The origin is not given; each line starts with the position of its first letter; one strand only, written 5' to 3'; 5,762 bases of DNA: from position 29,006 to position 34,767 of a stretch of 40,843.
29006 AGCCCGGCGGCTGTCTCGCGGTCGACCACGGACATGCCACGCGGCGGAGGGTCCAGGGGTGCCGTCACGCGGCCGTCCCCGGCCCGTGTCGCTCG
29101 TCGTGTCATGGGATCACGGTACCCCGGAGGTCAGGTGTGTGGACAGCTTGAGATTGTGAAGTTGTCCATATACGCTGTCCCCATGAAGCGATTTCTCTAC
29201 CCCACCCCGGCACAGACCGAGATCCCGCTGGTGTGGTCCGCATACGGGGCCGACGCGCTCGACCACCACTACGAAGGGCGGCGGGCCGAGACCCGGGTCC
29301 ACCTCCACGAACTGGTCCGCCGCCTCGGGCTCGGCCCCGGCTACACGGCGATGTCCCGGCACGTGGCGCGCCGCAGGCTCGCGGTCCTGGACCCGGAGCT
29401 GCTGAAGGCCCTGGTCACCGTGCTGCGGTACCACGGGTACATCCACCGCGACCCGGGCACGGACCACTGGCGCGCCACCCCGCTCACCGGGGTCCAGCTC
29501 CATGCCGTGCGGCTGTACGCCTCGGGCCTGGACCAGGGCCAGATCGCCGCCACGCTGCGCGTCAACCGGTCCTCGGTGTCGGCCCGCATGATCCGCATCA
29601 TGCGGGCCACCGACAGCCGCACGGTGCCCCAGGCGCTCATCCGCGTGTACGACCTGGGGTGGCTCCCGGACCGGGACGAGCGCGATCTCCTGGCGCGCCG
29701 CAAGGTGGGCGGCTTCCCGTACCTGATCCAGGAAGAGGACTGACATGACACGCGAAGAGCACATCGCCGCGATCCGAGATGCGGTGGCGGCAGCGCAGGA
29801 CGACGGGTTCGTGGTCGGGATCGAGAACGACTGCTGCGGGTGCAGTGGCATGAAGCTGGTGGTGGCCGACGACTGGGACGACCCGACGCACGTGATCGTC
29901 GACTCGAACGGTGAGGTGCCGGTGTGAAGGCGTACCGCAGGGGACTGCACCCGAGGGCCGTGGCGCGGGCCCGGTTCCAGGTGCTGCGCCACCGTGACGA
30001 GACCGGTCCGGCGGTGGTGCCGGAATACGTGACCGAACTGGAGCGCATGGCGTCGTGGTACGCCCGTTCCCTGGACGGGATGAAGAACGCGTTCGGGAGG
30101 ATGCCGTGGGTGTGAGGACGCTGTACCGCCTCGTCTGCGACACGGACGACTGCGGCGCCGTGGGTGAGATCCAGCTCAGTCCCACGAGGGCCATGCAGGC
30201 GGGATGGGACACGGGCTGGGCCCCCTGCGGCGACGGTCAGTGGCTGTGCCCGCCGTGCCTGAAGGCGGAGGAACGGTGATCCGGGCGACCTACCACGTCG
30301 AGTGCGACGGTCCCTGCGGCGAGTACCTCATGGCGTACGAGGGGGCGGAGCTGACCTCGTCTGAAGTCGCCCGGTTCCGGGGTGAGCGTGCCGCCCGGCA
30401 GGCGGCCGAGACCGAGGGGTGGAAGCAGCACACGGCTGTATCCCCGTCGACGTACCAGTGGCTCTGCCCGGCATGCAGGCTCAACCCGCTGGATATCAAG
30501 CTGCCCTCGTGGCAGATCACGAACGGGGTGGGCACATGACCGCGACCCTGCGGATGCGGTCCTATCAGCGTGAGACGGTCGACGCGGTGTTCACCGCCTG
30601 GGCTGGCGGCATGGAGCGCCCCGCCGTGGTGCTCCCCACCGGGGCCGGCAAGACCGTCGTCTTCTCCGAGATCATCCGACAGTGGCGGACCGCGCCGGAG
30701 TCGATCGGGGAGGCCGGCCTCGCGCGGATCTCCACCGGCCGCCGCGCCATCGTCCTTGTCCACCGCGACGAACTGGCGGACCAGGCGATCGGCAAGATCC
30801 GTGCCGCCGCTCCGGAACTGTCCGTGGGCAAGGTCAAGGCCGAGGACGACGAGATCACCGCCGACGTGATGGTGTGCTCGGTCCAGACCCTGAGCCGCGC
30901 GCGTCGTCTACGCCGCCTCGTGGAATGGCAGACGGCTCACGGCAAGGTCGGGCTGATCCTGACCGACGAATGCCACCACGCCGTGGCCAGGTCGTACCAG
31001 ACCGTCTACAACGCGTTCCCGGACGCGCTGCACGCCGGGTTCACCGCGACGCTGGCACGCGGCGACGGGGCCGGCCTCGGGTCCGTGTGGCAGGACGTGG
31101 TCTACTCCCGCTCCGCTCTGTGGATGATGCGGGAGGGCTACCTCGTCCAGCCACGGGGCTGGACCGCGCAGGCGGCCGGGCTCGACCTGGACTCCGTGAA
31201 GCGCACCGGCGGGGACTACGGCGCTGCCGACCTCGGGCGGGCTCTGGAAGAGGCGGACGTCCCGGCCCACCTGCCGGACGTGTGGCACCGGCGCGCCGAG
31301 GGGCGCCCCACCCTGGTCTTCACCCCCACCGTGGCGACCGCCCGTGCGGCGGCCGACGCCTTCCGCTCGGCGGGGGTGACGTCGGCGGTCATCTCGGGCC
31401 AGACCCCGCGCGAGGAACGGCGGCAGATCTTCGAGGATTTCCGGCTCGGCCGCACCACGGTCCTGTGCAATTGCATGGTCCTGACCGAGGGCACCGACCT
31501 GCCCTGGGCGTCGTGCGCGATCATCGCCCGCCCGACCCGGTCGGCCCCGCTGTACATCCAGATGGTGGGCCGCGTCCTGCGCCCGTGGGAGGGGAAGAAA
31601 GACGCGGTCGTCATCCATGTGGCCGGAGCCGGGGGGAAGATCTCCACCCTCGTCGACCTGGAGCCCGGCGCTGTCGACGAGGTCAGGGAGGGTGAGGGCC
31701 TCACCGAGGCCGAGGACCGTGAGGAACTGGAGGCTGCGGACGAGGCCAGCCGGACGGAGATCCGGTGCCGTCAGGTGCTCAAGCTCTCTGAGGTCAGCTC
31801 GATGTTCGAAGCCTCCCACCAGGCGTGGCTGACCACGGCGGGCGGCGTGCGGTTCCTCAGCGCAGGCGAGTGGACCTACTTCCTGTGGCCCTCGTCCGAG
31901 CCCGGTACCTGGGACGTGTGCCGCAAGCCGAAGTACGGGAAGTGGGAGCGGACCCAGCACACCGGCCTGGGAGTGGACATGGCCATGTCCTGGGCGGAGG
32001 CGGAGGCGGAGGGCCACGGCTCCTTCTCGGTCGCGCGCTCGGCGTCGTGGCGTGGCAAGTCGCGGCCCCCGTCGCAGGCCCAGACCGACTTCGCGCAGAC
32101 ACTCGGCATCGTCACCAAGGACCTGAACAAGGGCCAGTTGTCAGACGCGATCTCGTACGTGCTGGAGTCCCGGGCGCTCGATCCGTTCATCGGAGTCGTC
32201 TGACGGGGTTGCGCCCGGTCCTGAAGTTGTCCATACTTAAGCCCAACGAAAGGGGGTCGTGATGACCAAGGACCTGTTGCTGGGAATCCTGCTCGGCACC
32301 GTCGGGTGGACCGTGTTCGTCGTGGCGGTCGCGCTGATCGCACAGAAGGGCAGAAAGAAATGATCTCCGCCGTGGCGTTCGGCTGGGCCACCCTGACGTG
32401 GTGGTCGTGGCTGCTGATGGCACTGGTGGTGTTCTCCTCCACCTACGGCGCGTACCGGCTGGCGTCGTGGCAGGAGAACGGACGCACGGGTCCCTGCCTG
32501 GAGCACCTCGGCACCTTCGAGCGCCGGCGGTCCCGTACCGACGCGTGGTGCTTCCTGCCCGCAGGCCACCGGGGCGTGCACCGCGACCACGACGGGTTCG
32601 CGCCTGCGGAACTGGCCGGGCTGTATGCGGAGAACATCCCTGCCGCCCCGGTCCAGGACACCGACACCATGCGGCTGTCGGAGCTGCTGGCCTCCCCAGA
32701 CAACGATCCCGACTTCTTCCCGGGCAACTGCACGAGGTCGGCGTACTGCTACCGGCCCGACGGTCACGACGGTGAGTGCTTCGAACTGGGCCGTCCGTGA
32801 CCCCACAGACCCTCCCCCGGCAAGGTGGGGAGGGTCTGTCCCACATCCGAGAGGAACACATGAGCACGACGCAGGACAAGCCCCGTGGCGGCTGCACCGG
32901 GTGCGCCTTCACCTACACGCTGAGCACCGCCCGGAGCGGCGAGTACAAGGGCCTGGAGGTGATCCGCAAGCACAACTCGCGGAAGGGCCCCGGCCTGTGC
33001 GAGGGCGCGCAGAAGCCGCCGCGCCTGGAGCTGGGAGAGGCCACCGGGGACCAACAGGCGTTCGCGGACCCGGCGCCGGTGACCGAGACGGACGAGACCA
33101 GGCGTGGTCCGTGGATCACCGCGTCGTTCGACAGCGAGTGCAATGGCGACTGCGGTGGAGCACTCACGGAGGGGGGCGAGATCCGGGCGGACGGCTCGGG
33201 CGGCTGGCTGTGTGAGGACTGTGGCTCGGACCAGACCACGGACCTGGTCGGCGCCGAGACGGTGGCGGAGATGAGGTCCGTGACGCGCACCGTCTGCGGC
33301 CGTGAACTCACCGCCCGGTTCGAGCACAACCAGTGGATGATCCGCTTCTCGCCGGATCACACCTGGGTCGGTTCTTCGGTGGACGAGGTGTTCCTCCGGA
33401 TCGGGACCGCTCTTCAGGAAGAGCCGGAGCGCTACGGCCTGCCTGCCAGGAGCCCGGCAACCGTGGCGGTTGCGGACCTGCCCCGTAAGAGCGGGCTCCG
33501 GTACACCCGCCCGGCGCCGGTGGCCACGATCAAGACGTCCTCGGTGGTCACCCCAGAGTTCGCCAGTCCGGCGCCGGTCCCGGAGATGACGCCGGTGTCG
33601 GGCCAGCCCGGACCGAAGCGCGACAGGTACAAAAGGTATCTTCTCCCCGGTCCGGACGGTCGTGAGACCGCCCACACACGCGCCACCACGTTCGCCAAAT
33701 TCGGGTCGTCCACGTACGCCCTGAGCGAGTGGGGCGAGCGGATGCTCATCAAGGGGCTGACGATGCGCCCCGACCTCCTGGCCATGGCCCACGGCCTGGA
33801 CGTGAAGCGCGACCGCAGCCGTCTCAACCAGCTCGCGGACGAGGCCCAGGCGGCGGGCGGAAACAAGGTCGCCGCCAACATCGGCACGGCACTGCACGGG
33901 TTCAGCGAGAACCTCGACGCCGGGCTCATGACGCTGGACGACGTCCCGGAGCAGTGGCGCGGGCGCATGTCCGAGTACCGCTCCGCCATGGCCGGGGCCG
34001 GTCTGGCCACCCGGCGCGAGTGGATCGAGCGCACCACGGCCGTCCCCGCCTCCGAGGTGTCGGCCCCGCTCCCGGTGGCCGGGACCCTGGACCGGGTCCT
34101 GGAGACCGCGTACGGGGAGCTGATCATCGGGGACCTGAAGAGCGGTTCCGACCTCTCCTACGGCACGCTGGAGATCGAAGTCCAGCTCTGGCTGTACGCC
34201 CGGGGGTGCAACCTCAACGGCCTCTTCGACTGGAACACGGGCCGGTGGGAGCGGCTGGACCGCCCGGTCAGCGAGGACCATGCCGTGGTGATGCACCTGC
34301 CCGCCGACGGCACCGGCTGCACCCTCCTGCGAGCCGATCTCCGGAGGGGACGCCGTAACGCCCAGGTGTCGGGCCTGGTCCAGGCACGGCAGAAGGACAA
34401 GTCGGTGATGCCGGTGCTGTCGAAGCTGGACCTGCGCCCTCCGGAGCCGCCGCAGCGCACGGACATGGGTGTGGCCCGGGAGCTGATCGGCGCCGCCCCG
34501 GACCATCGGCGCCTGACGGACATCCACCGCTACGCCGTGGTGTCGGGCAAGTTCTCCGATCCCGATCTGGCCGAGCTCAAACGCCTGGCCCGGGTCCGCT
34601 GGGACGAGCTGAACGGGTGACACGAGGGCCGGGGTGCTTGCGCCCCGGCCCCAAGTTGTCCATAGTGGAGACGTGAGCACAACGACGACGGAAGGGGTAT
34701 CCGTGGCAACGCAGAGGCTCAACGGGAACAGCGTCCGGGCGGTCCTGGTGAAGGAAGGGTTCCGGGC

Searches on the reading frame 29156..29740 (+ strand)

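Call 16: search_protein_families(library=pfam, proteins=[window:29156-29740:+], max_evalue=0.01)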
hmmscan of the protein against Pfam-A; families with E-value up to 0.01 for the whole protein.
window:29156-29740:+ (195 aa): 1 family
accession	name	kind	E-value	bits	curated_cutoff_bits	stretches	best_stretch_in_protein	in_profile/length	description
PF13384.12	HTH_23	-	0.0036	17.5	24.6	1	115-146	8-38/50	Homeodomain-like domain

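Call 70: search_protein_families(library=phrogs, proteins=[window:29156-29740:+], max_evalue=0.001)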
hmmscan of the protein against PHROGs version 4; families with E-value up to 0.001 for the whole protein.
window:29156-29740:+ (195 aa): 0 families

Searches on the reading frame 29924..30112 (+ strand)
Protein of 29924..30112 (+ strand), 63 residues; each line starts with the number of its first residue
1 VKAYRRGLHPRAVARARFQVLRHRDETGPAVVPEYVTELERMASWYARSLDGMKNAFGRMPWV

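Call 50: search_protein_families(library=pfam, proteins=[window:29924-30112:+], max_evalue=0.1)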
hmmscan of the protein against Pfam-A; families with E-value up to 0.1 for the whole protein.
window:29924-30112:+ (63 aa): 1 family
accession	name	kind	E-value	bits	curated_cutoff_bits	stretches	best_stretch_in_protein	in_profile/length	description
PF19599.4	DUF6104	-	0.021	15.5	27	1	31-51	35-55/58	Family of unknown function (DUF6104)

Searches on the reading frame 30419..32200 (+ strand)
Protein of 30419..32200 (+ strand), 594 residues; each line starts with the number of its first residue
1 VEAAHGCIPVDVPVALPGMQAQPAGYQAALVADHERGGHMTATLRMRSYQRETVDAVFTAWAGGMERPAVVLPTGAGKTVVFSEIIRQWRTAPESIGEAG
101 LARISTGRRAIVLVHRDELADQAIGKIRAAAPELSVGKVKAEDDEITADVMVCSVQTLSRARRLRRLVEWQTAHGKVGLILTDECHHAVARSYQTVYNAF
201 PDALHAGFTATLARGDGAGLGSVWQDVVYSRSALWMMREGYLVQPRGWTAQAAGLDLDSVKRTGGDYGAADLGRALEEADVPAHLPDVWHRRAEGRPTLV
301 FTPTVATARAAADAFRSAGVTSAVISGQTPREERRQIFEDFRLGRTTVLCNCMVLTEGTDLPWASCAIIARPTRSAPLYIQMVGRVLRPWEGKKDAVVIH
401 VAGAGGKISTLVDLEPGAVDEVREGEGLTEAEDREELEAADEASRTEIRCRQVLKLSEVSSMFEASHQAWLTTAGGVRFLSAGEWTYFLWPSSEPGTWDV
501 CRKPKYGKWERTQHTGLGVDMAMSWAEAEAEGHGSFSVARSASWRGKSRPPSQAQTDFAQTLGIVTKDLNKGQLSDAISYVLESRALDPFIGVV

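Call 16: search_protein_families(library=pfam, proteins=[window:30419-32200:+], max_evalue=0.01)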
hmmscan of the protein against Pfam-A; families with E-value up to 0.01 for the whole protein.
window:30419-32200:+ (594 aa): 5 families
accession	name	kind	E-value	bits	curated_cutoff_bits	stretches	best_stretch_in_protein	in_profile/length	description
PF04851.21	ResIII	-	3e-25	89.5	22.5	1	44-213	2-163/164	Type III restriction enzyme, res subunit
PF00271.37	Helicase_C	-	4.1e-17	62.9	23.5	1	287-388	8-108/110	Helicase conserved C-terminal domain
PF00270.35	DEAD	-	1.7e-09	38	26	1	50-213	4-161/167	DEAD/DEAH box helicase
PF18766.7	SWI2_SNF2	-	0.00054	20.1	26.7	1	106-211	47-154/221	SWI2/SNF2 ATPase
PF16203.11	ERCC3_RAD25_C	-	0.0038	17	27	1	320-393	80-155/248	ERCC3/RAD25/XPB C-terminal helicase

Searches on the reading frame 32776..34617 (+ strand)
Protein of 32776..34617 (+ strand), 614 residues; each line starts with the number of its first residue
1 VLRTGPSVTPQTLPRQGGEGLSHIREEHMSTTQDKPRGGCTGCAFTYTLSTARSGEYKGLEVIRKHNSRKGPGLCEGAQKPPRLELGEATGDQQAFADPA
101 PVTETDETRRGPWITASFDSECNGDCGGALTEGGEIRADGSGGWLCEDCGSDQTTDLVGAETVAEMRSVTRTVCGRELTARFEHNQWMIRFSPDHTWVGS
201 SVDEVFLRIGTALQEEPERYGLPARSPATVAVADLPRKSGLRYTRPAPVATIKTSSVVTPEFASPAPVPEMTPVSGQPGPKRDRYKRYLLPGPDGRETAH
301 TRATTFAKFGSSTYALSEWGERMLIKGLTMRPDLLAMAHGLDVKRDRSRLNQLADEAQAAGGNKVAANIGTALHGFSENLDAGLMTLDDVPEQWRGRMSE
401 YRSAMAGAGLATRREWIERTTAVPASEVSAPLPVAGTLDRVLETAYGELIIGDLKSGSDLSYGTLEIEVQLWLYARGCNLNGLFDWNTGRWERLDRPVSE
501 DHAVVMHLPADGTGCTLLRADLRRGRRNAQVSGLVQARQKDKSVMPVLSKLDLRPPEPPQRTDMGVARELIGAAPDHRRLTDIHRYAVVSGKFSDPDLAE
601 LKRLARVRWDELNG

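Call 16: search_protein_families(library=pfam, proteins=[window:32776-34617:+], max_evalue=0.01)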
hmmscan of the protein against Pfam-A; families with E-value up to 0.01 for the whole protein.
window:32776-34617:+ (614 aa): 0 families

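Call 70: search_protein_families(library=phrogs, proteins=[window:32776-34617:+], max_evalue=0.001)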
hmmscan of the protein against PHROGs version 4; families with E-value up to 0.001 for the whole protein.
window:32776-34617:+ (614 aa): 5 families
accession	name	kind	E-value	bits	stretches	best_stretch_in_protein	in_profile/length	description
phrog_466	-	DNA, RNA and nucleotide metabolism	2.5e-60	206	1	268-553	100-392/446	exonuclease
phrog_298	-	DNA, RNA and nucleotide metabolism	1.1e-06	29.3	1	299-511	65-230/293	exonuclease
phrog_69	-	DNA, RNA and nucleotide metabolism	0.00014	22.1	1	365-482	119-251/501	exonuclease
phrog_1581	-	unknown function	0.00032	21.5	1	85-154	71-138/176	-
phrog_28043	-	unknown function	0.00034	22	1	102-148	9-57/69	-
